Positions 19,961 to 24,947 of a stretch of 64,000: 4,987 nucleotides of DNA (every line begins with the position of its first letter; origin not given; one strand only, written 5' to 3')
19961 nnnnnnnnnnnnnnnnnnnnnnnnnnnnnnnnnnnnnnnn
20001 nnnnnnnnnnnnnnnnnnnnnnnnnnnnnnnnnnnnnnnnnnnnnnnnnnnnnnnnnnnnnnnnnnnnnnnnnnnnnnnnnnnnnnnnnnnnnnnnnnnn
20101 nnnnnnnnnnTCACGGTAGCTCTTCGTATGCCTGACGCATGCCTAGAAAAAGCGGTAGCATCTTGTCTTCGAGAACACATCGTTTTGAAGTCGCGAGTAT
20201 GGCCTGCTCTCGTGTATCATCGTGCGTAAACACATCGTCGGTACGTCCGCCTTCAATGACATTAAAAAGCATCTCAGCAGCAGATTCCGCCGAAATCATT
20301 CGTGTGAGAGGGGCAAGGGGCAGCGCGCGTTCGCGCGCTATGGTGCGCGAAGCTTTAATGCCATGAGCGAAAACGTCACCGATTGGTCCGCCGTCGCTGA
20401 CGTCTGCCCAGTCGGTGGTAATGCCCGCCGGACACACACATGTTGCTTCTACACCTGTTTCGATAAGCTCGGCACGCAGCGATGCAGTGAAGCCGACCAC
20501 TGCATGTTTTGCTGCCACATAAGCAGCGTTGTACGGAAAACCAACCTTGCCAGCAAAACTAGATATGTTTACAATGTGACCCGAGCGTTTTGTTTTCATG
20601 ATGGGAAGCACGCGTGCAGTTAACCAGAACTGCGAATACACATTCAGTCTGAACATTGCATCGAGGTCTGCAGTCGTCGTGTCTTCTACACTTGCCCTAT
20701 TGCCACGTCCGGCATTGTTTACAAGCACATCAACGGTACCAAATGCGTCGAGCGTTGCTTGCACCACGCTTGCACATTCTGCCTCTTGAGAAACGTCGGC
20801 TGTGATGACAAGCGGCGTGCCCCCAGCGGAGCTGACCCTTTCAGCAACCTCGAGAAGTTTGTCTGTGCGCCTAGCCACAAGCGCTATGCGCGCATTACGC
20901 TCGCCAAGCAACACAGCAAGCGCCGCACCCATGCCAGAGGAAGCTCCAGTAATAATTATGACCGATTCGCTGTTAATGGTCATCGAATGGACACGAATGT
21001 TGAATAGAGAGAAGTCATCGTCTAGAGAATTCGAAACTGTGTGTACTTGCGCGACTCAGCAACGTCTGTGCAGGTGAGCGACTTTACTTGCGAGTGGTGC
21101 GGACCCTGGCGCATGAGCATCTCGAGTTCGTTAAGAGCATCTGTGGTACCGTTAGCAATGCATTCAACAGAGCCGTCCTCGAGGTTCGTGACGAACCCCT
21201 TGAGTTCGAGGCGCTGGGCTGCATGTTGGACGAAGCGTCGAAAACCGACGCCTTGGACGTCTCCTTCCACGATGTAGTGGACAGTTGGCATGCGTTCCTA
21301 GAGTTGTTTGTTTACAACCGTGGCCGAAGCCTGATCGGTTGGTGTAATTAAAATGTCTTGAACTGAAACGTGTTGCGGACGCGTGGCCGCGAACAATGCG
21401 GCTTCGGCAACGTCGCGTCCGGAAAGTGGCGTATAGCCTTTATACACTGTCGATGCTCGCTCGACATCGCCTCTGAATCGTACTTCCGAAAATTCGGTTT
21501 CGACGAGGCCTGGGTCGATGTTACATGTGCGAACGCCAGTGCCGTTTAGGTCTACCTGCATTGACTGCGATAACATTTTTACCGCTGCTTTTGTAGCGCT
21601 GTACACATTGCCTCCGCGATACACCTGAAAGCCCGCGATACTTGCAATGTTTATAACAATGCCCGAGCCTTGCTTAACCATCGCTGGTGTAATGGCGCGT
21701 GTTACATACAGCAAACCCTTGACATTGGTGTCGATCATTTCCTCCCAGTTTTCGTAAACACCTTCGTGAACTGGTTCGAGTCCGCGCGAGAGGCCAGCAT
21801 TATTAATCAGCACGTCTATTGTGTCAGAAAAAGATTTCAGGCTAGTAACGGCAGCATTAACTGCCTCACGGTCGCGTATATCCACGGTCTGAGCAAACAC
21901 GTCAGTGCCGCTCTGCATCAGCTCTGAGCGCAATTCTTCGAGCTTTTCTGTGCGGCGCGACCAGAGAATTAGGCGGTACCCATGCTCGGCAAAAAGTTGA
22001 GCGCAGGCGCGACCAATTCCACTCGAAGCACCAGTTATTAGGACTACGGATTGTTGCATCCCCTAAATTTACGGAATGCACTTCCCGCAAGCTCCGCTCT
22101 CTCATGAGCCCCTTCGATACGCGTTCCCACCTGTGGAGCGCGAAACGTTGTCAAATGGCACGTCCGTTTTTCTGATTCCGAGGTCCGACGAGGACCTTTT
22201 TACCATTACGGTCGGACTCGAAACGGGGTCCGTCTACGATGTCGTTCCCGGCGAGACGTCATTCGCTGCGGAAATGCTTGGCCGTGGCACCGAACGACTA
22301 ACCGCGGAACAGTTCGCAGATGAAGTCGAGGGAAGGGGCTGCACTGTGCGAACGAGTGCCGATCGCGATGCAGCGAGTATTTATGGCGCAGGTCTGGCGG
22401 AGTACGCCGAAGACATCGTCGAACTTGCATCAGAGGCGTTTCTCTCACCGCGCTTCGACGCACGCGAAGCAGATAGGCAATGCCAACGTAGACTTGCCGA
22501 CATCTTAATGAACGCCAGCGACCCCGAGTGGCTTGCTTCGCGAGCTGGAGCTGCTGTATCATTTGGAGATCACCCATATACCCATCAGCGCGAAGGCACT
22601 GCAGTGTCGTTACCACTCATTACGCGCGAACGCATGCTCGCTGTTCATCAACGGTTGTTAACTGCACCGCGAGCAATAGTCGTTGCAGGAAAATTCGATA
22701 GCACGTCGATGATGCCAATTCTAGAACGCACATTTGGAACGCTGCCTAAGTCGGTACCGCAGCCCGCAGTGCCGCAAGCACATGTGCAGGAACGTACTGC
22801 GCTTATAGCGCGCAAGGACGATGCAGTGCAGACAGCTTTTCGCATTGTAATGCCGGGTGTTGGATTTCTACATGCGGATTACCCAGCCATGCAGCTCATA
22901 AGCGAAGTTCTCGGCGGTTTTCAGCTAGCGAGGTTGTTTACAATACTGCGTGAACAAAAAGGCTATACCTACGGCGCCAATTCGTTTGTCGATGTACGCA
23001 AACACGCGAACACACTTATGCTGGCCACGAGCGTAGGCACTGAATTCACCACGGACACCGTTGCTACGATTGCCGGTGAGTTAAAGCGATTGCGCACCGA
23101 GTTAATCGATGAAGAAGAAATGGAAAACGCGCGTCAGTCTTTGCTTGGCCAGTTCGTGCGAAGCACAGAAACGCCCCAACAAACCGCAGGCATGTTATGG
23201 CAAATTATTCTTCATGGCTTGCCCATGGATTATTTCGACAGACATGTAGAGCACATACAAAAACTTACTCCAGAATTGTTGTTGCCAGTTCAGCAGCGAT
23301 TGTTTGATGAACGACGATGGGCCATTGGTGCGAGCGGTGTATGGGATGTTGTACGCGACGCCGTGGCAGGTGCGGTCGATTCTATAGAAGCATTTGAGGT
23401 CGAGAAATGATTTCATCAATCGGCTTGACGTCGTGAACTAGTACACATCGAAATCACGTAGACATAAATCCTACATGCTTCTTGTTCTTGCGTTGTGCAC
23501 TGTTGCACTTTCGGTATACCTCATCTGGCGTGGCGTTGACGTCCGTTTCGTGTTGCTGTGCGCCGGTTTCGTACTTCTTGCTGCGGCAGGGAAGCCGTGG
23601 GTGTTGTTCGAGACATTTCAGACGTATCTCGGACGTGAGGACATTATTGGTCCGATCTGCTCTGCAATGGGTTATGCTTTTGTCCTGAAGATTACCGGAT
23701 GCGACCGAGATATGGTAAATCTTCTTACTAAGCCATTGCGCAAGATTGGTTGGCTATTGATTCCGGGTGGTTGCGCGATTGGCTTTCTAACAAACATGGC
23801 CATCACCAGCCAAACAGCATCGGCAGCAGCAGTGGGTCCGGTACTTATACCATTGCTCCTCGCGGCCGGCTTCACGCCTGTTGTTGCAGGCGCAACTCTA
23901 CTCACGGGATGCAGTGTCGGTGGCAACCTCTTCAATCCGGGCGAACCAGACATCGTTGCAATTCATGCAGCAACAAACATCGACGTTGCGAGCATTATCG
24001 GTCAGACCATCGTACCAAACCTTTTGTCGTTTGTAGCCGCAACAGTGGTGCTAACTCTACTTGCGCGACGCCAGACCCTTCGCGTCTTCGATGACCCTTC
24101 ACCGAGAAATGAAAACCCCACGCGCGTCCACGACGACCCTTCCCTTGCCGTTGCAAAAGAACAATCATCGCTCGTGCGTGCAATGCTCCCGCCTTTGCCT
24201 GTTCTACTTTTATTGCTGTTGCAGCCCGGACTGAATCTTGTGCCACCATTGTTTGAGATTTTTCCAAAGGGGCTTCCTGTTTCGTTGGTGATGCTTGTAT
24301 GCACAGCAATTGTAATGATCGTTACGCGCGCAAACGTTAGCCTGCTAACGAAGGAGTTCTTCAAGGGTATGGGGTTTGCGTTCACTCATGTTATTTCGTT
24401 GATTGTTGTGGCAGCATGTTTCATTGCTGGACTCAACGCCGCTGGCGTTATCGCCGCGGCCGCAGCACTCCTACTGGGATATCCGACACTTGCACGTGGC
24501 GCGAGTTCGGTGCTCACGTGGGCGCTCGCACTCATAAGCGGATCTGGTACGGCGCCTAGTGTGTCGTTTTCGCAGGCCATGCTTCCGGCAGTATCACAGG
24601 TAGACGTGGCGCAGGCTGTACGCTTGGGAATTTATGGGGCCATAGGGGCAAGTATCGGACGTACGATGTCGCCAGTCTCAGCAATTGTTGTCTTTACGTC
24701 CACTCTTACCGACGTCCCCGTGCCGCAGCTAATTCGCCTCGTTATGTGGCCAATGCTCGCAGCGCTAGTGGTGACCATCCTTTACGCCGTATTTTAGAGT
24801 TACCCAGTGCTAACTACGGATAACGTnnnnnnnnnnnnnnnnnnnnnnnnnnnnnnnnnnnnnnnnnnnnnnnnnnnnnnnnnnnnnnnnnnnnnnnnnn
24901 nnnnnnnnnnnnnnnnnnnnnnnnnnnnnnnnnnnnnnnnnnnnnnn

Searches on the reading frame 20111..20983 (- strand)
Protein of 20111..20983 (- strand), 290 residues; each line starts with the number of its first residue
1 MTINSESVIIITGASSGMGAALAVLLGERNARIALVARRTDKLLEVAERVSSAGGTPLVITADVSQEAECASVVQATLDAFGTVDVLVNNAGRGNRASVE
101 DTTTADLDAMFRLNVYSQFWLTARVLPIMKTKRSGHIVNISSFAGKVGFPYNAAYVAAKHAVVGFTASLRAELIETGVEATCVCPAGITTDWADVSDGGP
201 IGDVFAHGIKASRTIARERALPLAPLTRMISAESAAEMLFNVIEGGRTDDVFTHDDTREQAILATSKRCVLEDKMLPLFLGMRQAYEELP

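Call 94: search_protein_families(library=ncbifam, max_evalue=0.00001, proteins=[window:20111-20983:-])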
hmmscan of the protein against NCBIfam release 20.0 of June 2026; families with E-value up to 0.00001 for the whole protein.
window:20111-20983:- (290 aa): 212 families (the best 25 are shown)
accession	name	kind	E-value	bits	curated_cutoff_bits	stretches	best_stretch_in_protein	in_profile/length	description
NF004825.0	PRK06181.1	equivalog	1.5e-54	185.1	215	1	5-195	5-195/268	SDR family oxidoreductase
TIGR01963.1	PHB_DH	subfamily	4.2e-47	160.5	307.05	1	8-238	3-229/255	3-hydroxybutyrate dehydrogenase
NF004826.0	PRK06182.1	subfamily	2.8e-46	158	305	1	5-196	3-188/274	oxidoreductase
NF004824.0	PRK06180.1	subfamily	5.2e-46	157.1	298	1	5-196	3-191/279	oxidoreductase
NF005495.0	PRK07109.1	subfamily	6.3e-44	150.6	264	1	5-193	7-197/334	SDR family oxidoreductase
NF009093.0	PRK12429.1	subfamily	3.1e-43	147.9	258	1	6-191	5-190/259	3-hydroxybutyrate dehydrogenase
NF005806.0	PRK07666.1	equivalog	3.4e-42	144.4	286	1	8-193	9-194/239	3-ketoacyl-ACP reductase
NF006114.0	PRK08263.1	subfamily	1.9e-41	142.1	290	1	6-196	3-190/280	short chain dehydrogenase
NF004791.0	PRK06138.1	equivalog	3.3e-41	141.2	312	1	6-192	5-190/252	SDR family oxidoreductase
NF005559.1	PRK07231.1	subfamily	4.2e-41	141.1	215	1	6-194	4-192/249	glucose 1-dehydrogenase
NF005672.0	PRK07454.1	equivalog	7.8e-41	139.8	234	1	3-191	3-191/241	SDR family oxidoreductase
NF005539.0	PRK07201.1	equivalog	1e-40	140.1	549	1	7-183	371-549/657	SDR family oxidoreductase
NF004823.0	PRK06179.1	subfamily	4.3e-40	137.9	310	1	5-191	4-182/271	oxidoreductase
NF005372.1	PRK06914.1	subfamily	1.9e-39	135.6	320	1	7-191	3-188/279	SDR family oxidoreductase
NF009466.0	PRK12826.1-2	subfamily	3.1e-39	134.9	222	1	7-238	4-221/248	3-oxoacyl-ACP reductase FabG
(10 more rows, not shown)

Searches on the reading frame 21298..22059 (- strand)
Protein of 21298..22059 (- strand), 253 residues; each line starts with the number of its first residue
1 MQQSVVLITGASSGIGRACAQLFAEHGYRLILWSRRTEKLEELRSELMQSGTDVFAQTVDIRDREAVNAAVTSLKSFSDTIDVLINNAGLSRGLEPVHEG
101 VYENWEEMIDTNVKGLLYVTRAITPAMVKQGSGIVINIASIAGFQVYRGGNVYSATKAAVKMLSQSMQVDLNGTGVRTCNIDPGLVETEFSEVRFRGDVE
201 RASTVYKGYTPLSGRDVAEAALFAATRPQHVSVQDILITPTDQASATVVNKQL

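Call 94: search_protein_families(library=ncbifam, max_evalue=0.00001, proteins=[window:21298-22059:-])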
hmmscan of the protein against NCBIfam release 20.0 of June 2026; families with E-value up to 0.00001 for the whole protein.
window:21298-22059:- (253 aa): 220 families (the best 25 are shown)
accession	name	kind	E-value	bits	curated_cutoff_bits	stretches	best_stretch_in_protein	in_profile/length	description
NF007829.0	PRK10538.1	equivalog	1.2e-72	244.3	411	1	5-247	2-242/248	bifunctional NADP-dependent 3-hydroxy acid dehydrogenase/3-hydroxypropionate dehydrogenase YdfG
NF005672.0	PRK07454.1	equivalog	3.3e-49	167.2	234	1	2-241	5-237/241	SDR family oxidoreductase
NF005559.1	PRK07231.1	subfamily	1.5e-47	162.2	215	1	2-225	3-229/249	glucose 1-dehydrogenase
NF005594.0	PRK07326.1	equivalog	4.1e-46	157.5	271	1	2-193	5-193/237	SDR family oxidoreductase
NF005806.0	PRK07666.1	equivalog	1.3e-44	152.3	286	1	2-191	6-194/239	3-ketoacyl-ACP reductase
NF004791.0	PRK06138.1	equivalog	8.9e-42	143.1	312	1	2-226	4-232/252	SDR family oxidoreductase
NF009466.0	PRK12826.1-2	subfamily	2.1e-41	142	222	1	2-225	2-226/248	3-oxoacyl-ACP reductase FabG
NF038213.1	SDR_TniO_fam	equivalog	2.8e-41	141.6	300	1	3-243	2-249/249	SDR family oxidoreductase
NF004514.1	PRK05855.1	equivalog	9.4e-41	140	455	1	2-191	312-501/578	SDR family oxidoreductase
NF052558.1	MBtsdlDhBudC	equivalog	1e-40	139.9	270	1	2-196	2-192/250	meso-2,3-butanediol dehydrogenase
NF004823.0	PRK06179.1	subfamily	1.2e-40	139.7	310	1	2-198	4-191/271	oxidoreductase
NF006123.0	PRK08267.1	equivalog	2.6e-40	138.3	261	1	4-233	3-230/261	SDR family oxidoreductase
TIGR01830.1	3oxo_ACP_reduc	equivalog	9.1e-40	136.8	297.75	1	6-193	1-188/239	3-oxoacyl-[acyl-carrier-protein] reductase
NF005437.0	PRK07024.1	equivalog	1.5e-39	136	266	1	3-192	4-192/259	SDR family oxidoreductase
NF005067.0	PRK06484.1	equivalog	3.4e-39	134.8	713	1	3-190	273-455/524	short chain dehydrogenase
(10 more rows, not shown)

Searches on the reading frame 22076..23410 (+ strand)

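Call 94: search_protein_families(library=ncbifam, max_evalue=0.00001, proteins=[window:22076-23410:+])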
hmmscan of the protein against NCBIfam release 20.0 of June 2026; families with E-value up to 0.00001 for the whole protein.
window:22076-23410:+ (444 aa): 2 families
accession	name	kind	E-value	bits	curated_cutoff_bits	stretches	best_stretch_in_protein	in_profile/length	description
NF047422.1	YfmF_fam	equivalog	1.1e-23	83.8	285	1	153-400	145-392/412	EF-P 5-aminopentanol modification-associated protein YfmF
NF047421.1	YfmH_fam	equivalog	6e-07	29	250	0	142-416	139-417/425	EF-P 5-aminopentanol modification-associated protein YfmH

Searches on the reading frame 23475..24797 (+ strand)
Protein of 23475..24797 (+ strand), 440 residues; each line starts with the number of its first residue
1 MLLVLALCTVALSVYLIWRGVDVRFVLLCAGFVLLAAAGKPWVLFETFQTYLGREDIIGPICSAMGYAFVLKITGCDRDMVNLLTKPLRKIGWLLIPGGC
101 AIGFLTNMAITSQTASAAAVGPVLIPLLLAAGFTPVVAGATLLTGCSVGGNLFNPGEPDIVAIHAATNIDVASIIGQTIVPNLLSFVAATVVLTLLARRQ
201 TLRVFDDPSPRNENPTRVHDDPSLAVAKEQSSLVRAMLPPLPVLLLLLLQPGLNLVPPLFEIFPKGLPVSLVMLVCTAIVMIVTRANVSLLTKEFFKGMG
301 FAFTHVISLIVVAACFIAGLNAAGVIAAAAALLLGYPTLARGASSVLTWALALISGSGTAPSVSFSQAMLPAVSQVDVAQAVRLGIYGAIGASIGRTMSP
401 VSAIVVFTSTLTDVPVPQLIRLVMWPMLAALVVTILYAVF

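Call 94: search_protein_families(library=ncbifam, max_evalue=0.00001, proteins=[window:23475-24797:+])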
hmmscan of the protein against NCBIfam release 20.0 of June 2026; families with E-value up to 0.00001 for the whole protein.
window:23475-24797:+ (440 aa): 4 families
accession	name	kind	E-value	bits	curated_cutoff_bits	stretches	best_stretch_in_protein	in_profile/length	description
NF037994.1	DcuC_1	equivalog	7.1e-72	242.3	100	1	19-417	3-383/389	C4-dicarboxylate transporter DcuC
TIGR00771.1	DcuC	subfamily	1.5e-30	106.8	187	1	62-432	27-388/388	C4-dicarboxylate anaerobic carrier, DcuC family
NF007937.0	PRK10654.1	equivalog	3.8e-14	52.3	513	1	64-438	86-447/455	anaerobic C4-dicarboxylate transporter DcuC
NF007317.0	PRK09804.1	equivalog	2.6e-12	46.4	623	1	61-436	80-448/455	anaerobic C4-dicarboxylate transporter DcuC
